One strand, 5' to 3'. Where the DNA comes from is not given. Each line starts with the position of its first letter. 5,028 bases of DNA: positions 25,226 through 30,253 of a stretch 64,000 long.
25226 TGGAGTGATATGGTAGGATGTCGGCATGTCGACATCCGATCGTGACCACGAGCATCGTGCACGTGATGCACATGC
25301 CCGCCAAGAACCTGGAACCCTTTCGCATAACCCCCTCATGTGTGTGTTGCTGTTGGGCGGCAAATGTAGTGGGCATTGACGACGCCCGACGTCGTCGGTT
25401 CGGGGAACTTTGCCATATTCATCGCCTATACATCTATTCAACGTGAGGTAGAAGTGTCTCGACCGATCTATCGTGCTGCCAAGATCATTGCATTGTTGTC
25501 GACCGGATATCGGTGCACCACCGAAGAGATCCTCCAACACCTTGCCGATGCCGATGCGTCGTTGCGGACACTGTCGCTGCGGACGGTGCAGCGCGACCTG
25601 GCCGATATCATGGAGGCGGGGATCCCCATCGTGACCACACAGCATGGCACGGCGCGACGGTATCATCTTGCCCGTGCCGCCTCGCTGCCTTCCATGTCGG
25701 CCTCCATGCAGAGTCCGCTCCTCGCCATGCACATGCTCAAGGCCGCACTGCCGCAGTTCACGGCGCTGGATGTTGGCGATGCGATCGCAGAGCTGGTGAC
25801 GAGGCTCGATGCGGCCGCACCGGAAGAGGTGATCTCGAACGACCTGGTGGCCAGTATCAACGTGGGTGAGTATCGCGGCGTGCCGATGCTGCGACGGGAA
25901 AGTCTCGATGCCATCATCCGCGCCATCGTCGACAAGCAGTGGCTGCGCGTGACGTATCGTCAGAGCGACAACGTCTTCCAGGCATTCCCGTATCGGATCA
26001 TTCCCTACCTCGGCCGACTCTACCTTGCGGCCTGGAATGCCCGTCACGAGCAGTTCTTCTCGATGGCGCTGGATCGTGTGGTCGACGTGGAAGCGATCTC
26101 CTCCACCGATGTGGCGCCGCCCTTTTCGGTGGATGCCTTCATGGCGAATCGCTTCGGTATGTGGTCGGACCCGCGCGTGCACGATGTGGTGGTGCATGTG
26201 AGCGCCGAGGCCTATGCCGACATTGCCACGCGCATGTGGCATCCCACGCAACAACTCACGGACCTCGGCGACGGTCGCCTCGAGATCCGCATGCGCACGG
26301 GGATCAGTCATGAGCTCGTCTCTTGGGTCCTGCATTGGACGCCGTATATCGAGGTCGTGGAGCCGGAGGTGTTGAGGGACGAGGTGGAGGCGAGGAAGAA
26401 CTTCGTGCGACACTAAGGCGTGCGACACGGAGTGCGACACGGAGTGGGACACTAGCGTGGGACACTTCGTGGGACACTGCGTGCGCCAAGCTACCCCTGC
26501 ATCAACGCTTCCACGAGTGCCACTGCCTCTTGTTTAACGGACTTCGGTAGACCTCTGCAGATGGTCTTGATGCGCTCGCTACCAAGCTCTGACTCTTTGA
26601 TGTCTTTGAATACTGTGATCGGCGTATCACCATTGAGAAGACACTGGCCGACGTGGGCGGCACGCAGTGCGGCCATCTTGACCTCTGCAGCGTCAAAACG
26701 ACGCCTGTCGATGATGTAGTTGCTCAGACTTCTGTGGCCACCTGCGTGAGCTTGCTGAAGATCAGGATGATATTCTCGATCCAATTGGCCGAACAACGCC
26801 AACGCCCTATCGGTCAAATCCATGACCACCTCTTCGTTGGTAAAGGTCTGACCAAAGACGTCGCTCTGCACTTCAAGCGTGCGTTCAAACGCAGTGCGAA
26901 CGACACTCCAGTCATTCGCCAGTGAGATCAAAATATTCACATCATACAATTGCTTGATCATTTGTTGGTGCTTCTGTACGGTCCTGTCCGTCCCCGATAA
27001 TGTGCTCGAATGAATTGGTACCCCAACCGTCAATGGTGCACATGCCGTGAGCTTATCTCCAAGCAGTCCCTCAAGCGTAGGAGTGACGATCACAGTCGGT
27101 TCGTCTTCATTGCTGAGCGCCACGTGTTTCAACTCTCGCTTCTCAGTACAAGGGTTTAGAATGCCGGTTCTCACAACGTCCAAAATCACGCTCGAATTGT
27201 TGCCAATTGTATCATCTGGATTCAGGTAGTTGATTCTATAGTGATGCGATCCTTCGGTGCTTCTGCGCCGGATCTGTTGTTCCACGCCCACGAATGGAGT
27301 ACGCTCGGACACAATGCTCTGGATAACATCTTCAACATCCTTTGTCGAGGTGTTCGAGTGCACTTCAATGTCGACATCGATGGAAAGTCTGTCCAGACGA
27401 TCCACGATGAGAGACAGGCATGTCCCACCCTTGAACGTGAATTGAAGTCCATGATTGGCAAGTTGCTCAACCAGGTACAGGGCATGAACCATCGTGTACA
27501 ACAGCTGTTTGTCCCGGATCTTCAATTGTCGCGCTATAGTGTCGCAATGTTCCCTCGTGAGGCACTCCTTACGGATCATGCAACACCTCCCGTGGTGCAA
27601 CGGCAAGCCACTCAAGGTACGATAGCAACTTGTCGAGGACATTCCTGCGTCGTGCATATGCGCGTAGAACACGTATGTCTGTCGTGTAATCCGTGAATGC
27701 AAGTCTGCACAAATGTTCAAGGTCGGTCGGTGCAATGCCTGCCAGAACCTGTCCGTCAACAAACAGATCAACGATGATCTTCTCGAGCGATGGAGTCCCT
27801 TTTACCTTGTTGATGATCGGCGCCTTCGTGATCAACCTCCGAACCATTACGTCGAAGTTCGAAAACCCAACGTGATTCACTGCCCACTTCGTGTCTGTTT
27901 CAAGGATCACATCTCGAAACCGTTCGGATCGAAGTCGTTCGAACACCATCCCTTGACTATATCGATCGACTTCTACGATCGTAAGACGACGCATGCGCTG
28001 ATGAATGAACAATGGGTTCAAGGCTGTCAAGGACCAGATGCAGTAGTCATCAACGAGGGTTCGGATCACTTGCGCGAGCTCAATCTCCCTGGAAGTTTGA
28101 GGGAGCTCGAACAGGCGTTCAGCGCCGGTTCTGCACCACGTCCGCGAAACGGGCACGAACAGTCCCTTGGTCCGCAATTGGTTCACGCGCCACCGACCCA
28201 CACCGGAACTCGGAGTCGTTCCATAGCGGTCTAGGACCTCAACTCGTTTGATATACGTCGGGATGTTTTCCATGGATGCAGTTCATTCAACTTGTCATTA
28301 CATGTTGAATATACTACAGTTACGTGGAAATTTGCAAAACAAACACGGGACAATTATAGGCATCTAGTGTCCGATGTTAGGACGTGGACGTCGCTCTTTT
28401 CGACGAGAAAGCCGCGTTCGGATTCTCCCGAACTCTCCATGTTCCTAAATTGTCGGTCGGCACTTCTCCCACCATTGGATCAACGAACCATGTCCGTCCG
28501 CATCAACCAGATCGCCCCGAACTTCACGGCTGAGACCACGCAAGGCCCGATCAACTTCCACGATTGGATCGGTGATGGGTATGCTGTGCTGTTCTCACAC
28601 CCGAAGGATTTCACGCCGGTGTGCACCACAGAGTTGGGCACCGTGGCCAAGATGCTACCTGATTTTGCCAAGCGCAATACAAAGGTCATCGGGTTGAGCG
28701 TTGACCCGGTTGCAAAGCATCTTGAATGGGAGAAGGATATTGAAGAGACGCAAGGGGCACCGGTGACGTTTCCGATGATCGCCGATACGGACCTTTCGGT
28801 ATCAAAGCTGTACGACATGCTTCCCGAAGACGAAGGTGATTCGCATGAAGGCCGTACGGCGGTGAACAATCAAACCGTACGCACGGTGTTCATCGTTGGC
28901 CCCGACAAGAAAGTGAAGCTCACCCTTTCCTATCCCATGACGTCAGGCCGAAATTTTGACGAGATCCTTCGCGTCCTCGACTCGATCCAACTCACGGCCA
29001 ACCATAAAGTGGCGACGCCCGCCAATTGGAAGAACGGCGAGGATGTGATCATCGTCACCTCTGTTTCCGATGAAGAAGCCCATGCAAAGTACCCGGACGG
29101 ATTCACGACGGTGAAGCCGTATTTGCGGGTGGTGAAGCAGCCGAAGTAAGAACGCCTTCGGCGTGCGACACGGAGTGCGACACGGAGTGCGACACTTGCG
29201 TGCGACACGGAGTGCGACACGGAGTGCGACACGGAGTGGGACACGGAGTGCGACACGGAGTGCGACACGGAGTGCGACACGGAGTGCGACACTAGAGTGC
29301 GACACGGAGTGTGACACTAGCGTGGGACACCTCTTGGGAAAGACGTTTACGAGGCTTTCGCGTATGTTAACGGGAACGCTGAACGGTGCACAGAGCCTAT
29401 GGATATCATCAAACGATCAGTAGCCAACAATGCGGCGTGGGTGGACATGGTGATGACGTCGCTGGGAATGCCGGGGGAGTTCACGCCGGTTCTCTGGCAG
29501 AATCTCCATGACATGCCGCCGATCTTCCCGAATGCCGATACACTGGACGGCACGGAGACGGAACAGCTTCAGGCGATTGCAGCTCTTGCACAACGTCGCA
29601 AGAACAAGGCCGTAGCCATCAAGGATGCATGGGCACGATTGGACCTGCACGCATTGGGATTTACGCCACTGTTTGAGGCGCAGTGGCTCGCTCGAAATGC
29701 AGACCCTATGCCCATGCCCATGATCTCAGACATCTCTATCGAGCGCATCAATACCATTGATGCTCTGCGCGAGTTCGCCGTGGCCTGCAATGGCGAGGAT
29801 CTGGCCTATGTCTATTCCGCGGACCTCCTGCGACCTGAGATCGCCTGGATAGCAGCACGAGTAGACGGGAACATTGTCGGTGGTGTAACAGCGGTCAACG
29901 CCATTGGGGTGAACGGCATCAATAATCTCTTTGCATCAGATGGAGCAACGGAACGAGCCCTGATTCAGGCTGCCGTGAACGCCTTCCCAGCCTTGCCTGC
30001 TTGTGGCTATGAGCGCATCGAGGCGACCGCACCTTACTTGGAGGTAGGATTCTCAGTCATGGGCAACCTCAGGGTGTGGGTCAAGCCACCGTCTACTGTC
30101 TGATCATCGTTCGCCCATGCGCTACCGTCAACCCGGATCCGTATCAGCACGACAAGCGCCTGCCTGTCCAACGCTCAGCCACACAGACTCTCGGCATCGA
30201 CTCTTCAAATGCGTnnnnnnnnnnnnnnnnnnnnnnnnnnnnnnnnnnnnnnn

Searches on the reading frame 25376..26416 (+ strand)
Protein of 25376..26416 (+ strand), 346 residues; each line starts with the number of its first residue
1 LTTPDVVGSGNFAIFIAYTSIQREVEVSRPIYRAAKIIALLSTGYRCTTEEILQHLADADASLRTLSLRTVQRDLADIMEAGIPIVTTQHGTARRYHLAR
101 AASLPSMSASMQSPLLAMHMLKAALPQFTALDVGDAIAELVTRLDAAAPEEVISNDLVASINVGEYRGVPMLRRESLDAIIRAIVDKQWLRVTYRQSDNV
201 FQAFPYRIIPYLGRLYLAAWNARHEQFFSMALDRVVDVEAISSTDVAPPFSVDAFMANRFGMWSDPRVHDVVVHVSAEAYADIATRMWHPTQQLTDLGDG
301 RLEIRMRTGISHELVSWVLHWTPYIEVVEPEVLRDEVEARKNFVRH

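Call 9: search_protein_families(library=pfam, proteins=[window:25376-26416:+])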
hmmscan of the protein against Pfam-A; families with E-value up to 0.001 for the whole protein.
window:25376-26416:+ (346 aa): 2 families
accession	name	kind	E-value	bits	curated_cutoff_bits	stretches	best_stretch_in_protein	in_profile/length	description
PF25583.1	WCX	-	5.7e-13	49.4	23.9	1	268-340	2-71/76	WCX domain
PF13280.12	WYL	-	3.3e-10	40.3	21.8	1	176-239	2-69/70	WYL domain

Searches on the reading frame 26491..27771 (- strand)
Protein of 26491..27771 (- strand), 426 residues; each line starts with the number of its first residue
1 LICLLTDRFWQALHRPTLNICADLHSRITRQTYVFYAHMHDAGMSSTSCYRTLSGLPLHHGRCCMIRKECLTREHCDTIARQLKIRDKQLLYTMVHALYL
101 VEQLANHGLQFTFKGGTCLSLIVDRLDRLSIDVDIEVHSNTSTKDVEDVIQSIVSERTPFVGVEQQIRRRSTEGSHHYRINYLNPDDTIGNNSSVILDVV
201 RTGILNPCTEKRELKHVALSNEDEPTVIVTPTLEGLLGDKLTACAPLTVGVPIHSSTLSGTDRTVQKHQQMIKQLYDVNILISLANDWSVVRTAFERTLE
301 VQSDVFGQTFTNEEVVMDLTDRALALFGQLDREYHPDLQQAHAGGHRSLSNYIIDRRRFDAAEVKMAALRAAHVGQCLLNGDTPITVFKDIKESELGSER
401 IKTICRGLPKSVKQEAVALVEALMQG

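Call 51: search_protein_families(library=pfam, proteins=[window:26491-27771:-], max_evalue=0.01)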
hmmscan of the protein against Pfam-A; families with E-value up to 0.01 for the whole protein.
window:26491-27771:- (426 aa): 1 family
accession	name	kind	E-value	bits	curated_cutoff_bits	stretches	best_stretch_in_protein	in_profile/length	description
PF08843.17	AbiEii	-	4.2e-19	69.8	22.5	1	104-312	8-192/238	Nucleotidyl transferase AbiEii toxin, Type IV TA system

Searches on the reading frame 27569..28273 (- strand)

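Call 51: search_protein_families(library=pfam, proteins=[window:27569-28273:-], max_evalue=0.01)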
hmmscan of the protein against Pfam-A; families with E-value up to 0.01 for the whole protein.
window:27569-28273:- (234 aa): 1 family
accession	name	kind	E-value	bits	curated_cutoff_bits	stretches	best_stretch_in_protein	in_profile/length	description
PF20217.3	DUF6577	-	2.3e-34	119.3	27.8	1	27-221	3-199/204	Family of unknown function (DUF6577)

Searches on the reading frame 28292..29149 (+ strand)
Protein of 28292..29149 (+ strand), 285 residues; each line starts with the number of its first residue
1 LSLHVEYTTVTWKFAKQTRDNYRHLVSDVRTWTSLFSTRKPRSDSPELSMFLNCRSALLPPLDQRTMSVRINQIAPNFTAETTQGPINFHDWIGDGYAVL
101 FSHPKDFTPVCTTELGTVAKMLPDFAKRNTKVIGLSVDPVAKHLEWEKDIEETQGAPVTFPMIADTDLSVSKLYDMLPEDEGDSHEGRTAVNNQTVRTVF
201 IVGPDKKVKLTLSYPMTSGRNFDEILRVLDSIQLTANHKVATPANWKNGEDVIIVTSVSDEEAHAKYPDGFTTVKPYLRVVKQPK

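Call 9: search_protein_families(library=pfam, proteins=[window:28292-29149:+])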
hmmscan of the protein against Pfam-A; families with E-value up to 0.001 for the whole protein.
window:28292-29149:+ (285 aa): 3 families
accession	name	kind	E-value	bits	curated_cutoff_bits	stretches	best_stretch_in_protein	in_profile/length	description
PF00578.27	AhpC-TSA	-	1.7e-28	99.5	26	1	71-209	1-122/124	AhpC/TSA family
PF10417.14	1-cysPrx_C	-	2.3e-11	43.9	21.1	1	232-270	2-41/41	C-terminal domain of 1-Cys peroxiredoxin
PF08534.16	Redoxin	-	9.4e-09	35.6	26.6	1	75-209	6-129/148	Redoxin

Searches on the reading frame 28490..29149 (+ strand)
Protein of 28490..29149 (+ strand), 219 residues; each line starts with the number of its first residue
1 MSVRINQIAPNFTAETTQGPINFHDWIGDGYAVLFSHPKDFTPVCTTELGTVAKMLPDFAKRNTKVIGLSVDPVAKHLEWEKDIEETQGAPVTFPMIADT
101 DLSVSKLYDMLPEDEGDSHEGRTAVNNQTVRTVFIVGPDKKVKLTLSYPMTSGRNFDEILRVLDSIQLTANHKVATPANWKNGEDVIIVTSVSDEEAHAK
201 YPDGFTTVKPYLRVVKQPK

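Call 17: find_encoding_contigs(protein=window:28490-29149:+, flank=3000, max_places=10)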
Protein window:28490-29149:+ (219 aa): 1 contig read that carries it; 1 place shown.
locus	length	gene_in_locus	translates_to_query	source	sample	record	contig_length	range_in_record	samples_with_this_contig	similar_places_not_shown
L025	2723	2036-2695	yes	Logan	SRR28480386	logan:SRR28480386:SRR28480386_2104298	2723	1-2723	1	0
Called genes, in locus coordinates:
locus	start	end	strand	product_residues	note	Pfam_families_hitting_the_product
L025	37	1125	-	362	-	PF08843:AbiEii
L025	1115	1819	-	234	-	PF20217:DUF6577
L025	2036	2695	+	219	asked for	PF00578:AhpC-TSA, PF08534:Redoxin, PF10417:1-cysPrx_C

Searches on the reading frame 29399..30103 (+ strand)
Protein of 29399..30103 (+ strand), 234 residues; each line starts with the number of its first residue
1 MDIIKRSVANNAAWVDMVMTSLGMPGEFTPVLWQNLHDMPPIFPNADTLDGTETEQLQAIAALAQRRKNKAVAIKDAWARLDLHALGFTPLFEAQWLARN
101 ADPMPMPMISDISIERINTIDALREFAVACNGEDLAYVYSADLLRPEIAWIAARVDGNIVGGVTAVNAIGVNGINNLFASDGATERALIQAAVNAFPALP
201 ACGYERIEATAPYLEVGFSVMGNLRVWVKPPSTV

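Call 18: find_encoding_contigs(protein=window:29399-30103:+, flank=3000, max_places=10)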
Protein window:29399-30103:+ (234 aa): 1 contig read that carries it; 1 place shown.
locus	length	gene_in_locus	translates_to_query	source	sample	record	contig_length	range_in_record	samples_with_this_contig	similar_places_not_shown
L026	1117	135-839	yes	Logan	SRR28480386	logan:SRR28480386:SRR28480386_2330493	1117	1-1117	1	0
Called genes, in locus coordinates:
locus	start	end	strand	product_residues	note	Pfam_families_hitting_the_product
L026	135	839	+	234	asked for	-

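Call 51: search_protein_families(library=pfam, proteins=[window:29399-30103:+], max_evalue=0.01)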
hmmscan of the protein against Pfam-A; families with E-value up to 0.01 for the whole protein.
window:29399-30103:+ (234 aa): 0 families
